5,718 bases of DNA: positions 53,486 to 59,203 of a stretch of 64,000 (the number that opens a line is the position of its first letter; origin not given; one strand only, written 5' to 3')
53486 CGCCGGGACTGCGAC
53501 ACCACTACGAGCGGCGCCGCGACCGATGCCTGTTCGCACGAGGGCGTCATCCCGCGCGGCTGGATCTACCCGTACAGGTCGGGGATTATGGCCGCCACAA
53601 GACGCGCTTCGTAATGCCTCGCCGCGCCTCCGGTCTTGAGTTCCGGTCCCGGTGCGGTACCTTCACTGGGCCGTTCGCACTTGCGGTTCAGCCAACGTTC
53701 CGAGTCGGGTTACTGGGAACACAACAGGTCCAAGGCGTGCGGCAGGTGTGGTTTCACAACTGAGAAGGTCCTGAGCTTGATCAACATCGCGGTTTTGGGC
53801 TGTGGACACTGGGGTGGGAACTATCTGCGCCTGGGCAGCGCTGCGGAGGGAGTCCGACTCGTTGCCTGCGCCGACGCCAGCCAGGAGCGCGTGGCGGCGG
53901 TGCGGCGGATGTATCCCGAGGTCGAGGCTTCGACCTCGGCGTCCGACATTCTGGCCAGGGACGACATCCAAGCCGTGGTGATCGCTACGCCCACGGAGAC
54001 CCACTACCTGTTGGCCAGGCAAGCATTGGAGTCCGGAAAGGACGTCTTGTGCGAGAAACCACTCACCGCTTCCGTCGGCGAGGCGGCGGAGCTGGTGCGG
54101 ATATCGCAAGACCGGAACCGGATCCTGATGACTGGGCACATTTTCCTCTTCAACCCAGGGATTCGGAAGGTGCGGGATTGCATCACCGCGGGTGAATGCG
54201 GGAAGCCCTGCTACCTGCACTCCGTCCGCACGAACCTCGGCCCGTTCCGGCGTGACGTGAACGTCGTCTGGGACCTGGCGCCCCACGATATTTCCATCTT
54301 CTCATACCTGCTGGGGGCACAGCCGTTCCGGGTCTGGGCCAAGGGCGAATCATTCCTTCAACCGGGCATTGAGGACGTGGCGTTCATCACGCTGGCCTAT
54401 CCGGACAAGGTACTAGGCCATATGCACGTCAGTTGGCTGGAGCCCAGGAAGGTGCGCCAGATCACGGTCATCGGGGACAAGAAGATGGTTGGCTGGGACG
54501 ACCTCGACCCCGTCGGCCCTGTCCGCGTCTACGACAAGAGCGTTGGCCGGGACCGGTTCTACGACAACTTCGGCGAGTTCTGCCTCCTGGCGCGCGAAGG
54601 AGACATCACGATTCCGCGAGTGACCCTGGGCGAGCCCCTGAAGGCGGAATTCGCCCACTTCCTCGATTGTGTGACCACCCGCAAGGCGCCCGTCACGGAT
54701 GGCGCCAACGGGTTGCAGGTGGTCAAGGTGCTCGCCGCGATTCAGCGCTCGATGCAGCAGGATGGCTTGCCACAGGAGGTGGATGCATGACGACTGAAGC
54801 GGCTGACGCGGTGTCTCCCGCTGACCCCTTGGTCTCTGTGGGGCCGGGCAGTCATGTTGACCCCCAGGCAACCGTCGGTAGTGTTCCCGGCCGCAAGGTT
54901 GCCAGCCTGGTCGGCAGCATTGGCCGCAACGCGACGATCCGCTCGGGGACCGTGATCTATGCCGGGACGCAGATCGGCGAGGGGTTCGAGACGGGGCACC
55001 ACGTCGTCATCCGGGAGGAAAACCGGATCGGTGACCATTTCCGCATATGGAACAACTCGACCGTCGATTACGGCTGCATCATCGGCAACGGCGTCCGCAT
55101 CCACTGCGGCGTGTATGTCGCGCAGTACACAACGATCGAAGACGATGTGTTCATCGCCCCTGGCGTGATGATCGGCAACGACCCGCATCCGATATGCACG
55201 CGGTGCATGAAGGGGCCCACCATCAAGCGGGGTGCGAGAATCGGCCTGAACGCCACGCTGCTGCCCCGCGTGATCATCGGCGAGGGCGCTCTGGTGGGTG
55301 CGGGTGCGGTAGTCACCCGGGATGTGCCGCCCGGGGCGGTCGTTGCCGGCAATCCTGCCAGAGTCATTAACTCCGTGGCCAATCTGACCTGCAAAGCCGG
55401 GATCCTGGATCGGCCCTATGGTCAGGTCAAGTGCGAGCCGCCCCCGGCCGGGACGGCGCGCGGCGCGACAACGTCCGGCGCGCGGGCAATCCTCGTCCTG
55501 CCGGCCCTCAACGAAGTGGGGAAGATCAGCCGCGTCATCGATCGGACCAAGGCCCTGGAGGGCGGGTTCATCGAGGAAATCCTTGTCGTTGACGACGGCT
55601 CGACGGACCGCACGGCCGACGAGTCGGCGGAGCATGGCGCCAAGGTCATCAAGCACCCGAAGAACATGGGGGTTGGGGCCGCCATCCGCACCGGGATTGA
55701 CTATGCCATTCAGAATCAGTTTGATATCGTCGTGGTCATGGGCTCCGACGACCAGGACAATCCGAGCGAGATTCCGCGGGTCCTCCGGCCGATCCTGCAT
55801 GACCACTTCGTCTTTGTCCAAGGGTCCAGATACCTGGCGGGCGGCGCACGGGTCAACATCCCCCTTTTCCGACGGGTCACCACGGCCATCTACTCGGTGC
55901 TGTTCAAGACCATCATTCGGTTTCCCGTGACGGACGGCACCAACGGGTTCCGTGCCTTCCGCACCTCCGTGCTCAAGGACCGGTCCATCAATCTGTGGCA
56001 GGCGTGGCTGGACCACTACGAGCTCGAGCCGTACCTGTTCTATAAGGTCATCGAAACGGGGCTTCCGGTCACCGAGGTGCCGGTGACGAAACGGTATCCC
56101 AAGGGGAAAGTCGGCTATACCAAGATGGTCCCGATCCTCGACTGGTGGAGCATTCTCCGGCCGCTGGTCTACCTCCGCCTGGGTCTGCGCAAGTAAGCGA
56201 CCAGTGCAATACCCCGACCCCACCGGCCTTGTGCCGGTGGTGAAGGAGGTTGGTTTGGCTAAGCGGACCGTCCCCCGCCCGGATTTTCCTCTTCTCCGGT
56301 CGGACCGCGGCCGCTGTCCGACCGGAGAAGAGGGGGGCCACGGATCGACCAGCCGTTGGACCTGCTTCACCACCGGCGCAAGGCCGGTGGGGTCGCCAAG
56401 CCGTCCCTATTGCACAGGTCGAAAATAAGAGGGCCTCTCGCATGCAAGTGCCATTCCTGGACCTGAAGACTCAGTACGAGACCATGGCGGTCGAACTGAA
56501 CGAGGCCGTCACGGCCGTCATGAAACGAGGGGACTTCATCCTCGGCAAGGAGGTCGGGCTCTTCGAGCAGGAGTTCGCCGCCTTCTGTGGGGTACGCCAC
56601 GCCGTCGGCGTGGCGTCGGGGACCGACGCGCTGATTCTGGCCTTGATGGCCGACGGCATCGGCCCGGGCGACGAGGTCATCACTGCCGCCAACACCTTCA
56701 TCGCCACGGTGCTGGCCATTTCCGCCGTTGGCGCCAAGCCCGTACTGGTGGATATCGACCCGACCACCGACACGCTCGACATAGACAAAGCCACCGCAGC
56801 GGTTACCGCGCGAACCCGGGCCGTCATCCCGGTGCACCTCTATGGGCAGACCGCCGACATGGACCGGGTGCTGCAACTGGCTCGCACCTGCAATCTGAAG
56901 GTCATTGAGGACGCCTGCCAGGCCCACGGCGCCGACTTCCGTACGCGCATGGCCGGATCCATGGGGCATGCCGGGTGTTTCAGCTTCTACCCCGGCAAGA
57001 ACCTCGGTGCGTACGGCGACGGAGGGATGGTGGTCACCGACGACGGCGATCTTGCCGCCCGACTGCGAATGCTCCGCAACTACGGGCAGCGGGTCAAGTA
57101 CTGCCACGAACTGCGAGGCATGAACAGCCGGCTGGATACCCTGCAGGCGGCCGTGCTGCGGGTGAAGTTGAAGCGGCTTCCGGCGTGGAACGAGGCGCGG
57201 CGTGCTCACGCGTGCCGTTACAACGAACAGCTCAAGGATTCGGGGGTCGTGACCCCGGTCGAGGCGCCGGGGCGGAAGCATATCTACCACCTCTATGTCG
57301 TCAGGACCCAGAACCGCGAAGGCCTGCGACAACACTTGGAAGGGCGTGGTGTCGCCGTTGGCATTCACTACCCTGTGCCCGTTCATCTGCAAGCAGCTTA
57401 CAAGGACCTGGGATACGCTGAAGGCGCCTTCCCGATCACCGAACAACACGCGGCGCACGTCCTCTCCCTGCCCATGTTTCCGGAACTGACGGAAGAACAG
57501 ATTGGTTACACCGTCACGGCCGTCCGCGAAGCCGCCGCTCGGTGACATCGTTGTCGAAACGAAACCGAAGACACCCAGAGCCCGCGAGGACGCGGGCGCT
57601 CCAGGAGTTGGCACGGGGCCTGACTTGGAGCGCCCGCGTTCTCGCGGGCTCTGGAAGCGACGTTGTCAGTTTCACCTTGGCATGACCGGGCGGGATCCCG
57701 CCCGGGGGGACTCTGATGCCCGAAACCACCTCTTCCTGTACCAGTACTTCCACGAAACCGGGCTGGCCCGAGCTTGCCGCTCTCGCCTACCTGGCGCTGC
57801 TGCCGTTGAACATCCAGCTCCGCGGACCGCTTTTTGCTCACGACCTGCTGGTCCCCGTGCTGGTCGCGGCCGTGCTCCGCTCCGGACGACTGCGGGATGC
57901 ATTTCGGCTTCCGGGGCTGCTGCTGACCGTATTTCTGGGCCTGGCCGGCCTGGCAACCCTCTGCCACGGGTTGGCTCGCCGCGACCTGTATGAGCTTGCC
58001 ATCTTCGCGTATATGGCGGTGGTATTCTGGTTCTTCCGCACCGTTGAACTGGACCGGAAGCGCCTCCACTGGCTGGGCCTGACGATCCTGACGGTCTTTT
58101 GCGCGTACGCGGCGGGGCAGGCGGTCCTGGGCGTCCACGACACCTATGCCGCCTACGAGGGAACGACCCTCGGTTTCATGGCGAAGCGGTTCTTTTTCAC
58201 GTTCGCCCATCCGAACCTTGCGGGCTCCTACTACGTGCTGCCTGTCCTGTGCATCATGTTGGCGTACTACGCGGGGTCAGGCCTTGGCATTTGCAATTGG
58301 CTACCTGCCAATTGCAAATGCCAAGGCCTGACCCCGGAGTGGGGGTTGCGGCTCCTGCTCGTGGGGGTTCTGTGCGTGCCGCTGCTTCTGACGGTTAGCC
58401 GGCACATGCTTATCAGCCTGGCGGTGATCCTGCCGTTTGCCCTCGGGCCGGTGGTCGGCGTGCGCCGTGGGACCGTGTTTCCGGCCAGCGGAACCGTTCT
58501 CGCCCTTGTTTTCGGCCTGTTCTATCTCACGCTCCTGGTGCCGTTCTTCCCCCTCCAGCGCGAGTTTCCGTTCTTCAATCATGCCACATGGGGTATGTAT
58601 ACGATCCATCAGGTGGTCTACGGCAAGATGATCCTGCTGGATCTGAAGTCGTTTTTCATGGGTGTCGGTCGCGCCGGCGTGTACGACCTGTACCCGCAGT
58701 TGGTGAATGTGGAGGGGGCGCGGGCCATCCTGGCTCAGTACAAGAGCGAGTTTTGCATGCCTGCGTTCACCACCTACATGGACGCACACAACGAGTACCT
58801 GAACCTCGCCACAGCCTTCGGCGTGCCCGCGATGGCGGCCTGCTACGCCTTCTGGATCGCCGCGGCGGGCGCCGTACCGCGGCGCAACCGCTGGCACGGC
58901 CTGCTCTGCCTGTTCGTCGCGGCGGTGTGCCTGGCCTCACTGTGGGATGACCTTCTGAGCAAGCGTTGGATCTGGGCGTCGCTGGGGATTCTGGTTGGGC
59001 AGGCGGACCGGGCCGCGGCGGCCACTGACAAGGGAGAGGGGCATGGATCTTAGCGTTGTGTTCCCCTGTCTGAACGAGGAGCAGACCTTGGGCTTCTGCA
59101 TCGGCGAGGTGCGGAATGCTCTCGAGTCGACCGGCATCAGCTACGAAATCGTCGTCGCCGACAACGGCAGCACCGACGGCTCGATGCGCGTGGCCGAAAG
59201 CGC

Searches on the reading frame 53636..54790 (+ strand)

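Call 73: search_protein_families(library=pfam, proteins=[window:53636-54790:+], max_evalue=0.00001)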
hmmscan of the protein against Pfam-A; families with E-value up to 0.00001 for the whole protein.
window:53636-54790:+ (384 aa): 3 families
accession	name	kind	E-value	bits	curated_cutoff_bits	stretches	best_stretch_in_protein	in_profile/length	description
PF01408.29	GFO_IDH_MocA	-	3.4e-24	86.3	24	1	49-168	1-120/120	Oxidoreductase family, NAD-binding Rossmann fold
PF22725.1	GFO_IDH_MocA_C3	-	6.7e-15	55.6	27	1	176-284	1-122/124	GFO/IDH/MocA C-terminal domain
PF02894.22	GFO_IDH_MocA_C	-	6.9e-10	39.5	22.9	1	210-376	42-213/218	Oxidoreductase family, C-terminal alpha/beta domain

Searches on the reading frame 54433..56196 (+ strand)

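Call 73: search_protein_families(library=pfam, proteins=[window:54433-56196:+], max_evalue=0.00001)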
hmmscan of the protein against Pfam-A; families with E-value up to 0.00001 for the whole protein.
window:54433-56196:+ (587 aa): 4 families
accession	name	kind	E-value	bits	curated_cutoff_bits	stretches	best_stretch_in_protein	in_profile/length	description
PF00535.33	Glycos_transf_2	-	1e-22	81.3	23.3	1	355-516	3-166/168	Glycosyl transferase family 2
PF00132.30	Hexapep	-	4.1e-21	74.2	27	1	261-296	1-36/36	Bacterial transferase hexapeptide (six repeats)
PF25084.1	LbH_EIF2B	-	4.4e-08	33.5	54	1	163-248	12-100/105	EIF2B subunit epsilon LbH domain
PF14602.12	Hexapep_2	-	2e-07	31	27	0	268-296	8-34/34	Hexapeptide repeat of succinyl-transferase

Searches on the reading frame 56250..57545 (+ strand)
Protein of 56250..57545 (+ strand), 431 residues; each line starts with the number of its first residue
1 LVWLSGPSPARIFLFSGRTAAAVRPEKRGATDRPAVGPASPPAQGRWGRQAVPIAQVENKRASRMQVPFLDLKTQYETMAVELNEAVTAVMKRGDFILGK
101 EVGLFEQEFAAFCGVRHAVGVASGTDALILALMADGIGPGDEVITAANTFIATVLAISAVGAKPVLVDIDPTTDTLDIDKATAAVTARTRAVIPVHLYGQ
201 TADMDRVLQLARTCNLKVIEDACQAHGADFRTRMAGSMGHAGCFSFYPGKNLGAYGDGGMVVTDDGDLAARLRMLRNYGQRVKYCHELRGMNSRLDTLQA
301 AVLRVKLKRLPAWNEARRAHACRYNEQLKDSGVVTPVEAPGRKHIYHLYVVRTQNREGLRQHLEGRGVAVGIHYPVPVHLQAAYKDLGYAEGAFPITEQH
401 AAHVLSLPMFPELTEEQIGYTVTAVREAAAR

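Call 73: search_protein_families(library=pfam, proteins=[window:56250-57545:+], max_evalue=0.00001)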
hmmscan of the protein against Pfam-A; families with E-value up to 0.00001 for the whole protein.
window:56250-57545:+ (431 aa): 1 family
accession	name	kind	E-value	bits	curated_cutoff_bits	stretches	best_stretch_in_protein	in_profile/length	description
PF01041.23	DegT_DnrJ_EryC1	-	1.5e-119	399.9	19.8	1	80-425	4-359/360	DegT/DnrJ/EryC1/StrS aminotransferase family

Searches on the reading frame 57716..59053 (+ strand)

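Call 73: search_protein_families(library=pfam, proteins=[window:57716-59053:+], max_evalue=0.00001)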
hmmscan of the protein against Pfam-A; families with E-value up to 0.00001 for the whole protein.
window:57716-59053:+ (445 aa): 1 family
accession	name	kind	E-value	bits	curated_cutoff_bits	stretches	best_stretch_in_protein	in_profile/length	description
PF04932.20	Wzy_C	-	1.7e-06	28.3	31.7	1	218-375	5-147/149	O-Antigen ligase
